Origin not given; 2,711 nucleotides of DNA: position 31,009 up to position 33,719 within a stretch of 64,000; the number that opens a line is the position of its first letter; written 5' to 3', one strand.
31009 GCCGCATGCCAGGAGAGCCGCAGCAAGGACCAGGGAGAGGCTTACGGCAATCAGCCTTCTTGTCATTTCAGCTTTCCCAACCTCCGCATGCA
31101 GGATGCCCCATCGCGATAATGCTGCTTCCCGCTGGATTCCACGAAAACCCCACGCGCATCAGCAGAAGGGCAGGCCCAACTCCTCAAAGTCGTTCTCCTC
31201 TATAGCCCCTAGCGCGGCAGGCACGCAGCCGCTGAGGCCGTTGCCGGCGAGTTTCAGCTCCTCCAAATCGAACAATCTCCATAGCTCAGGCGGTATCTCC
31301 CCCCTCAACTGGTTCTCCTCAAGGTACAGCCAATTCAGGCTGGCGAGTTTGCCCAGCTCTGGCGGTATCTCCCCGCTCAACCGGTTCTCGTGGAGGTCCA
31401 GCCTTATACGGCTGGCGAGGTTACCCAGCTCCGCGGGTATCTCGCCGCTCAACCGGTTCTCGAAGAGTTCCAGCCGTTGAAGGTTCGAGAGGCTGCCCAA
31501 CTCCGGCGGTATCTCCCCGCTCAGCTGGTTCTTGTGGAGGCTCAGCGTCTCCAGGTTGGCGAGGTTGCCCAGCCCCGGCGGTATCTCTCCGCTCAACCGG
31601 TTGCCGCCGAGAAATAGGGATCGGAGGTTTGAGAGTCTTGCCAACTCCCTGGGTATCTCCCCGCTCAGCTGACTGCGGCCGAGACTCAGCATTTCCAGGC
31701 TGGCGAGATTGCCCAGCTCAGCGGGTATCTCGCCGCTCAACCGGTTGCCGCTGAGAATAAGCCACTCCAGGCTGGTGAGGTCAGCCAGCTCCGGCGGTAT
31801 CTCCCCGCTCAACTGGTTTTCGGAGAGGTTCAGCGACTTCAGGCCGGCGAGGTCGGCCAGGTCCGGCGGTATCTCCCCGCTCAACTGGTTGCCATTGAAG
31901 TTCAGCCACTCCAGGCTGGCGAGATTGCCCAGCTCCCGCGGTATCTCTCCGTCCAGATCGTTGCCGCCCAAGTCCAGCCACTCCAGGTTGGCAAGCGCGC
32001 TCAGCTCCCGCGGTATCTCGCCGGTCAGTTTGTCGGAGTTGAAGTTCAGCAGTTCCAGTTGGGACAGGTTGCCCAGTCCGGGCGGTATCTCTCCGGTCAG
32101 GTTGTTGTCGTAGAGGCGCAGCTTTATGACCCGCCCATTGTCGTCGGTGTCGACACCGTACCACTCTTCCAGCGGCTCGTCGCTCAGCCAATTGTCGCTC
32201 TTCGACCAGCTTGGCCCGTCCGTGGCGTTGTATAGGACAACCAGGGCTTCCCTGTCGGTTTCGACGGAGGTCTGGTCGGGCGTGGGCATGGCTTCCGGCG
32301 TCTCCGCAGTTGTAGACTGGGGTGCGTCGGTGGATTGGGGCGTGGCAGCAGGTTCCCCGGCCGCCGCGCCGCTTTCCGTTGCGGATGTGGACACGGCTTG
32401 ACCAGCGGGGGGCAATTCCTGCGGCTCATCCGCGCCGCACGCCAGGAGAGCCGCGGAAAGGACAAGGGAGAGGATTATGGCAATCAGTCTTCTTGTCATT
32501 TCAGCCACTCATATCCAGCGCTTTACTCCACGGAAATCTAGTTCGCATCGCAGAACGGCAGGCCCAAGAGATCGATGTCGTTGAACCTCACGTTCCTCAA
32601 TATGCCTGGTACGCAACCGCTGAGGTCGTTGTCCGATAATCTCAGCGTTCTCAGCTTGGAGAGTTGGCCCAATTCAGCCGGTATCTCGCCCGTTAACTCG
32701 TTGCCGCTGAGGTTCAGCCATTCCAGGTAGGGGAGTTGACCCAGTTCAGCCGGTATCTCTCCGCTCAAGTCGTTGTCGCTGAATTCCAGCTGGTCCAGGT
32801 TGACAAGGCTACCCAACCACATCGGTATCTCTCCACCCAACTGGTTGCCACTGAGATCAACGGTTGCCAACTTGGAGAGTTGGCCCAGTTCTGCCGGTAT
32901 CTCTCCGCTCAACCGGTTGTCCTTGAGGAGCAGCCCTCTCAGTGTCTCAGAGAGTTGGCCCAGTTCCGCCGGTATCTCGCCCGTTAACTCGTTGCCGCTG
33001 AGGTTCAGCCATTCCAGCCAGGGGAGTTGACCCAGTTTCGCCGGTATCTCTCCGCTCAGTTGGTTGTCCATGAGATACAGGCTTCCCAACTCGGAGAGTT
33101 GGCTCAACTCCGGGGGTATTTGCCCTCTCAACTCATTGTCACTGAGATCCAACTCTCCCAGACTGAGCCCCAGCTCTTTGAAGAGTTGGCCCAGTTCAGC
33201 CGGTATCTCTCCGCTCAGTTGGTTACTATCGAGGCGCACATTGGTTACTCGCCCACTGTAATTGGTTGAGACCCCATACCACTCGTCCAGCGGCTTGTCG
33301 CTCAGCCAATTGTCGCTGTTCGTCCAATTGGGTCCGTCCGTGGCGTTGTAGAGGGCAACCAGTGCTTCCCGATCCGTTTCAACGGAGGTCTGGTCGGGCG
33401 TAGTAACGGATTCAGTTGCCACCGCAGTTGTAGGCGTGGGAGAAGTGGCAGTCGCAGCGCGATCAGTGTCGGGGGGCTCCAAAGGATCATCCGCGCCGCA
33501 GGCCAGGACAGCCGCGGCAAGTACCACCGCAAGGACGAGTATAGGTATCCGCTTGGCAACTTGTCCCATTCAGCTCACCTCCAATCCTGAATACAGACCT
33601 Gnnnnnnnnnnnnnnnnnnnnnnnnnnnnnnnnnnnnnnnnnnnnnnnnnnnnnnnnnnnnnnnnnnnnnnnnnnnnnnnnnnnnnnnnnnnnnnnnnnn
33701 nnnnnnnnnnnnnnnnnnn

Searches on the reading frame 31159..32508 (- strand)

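Call 6: search_protein_families(library=pfam, proteins=[window:31159-32508:-], max_evalue=0.00001)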
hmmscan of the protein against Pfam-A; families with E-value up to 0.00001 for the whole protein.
window:31159-32508:- (449 aa): 5 families
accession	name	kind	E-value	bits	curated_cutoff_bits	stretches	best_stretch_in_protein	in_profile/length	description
PF00560.39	LRR_1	-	9.3e-48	150.3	20.6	0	223-244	2-23/23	Leucine Rich Repeat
PF23598.1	LRR_14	-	3.6e-35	121.8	40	3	241-348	43-146/353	Leucine-rich repeat region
PF13855.12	LRR_8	-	7.3e-31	106.2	27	2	219-257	23-61/61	Leucine rich repeat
PF12799.13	LRR_4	-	6.6e-29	99.7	27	1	294-329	2-36/44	Leucine Rich repeats (2 copies)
PF24758.1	LRR_At5g56370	-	4.7e-06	26.9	27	0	270-330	15-74/227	FBD-associated F-box protein At5g56370, LRR repeats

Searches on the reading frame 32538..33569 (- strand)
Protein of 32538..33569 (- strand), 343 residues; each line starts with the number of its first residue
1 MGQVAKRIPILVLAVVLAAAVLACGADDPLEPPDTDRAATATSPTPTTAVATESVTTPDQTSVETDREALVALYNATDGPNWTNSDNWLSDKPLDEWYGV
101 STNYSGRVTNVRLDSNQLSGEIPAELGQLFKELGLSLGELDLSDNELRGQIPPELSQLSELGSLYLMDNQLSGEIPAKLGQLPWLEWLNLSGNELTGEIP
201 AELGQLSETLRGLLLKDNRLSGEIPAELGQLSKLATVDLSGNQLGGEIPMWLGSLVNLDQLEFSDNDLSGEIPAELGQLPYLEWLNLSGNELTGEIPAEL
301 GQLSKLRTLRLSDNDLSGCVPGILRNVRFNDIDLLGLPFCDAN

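Call 6: search_protein_families(library=pfam, proteins=[window:32538-33569:-], max_evalue=0.00001)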
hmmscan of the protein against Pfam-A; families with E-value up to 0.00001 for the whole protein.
window:32538-33569:- (343 aa): 6 families
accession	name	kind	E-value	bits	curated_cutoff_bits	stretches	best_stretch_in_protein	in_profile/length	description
PF00560.39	LRR_1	-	9.7e-34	108.6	20.6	0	282-303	2-23/23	Leucine Rich Repeat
PF12799.13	LRR_4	-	7.9e-18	64.5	27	0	282-317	3-40/44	Leucine Rich repeats (2 copies)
PF13855.12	LRR_8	-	8.6e-17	61.1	27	1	278-316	23-61/61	Leucine rich repeat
PF23598.1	LRR_14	-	4.2e-14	52.5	40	1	210-312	49-147/353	Leucine-rich repeat region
PF23211.1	LRR_LRWD1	-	1.4e-07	31.9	28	0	257-339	22-98/190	Leucine-rich repeat and WD repeat-containing protein 1, LRR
PF13516.12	LRR_6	-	4e-06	26.9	23.4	0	304-317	3-16/24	Leucine Rich repeat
